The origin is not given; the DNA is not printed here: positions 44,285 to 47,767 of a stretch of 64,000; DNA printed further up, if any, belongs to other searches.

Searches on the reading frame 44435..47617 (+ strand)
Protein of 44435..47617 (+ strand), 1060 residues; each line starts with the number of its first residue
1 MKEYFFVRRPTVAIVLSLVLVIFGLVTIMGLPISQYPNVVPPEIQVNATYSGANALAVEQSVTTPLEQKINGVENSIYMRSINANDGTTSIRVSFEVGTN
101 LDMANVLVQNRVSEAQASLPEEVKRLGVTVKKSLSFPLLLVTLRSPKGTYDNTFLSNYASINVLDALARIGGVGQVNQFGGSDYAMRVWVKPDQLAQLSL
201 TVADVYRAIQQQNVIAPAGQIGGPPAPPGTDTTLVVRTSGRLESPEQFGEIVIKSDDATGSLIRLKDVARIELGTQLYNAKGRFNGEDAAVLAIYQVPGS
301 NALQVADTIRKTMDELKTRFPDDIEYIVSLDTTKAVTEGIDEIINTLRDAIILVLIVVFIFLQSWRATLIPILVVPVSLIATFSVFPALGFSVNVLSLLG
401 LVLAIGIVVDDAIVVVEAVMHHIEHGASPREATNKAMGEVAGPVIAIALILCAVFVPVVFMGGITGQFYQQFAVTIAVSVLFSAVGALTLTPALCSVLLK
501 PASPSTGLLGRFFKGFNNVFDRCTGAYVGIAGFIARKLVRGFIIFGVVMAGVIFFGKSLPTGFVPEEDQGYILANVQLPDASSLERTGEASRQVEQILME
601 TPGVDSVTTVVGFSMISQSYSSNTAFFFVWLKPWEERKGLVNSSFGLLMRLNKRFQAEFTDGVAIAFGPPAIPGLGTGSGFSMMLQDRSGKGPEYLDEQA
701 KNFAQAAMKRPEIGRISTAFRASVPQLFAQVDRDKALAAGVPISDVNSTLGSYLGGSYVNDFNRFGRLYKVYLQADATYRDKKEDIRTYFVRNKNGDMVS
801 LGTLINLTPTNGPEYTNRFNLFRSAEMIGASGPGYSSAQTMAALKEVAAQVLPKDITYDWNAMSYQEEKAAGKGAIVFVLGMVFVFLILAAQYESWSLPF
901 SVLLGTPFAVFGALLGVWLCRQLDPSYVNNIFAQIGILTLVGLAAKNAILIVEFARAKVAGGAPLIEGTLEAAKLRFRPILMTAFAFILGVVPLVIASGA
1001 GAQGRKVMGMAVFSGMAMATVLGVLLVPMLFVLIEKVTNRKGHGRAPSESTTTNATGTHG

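Call 41: search_protein_families(library=pfam, proteins=[window:44435-47617:+], max_evalue=0.00001)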
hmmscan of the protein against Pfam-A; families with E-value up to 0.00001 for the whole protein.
window:44435-47617:+ (1060 aa): 2 families
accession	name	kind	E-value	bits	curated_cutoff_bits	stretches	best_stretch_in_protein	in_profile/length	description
PF00873.25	ACR_tran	-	0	1084.2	28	1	5-1034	4-1020/1021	AcrB/AcrD/AcrF family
PF03176.21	MMPL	-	3.9e-13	49.5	20.5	1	350-498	152-302/333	MMPL family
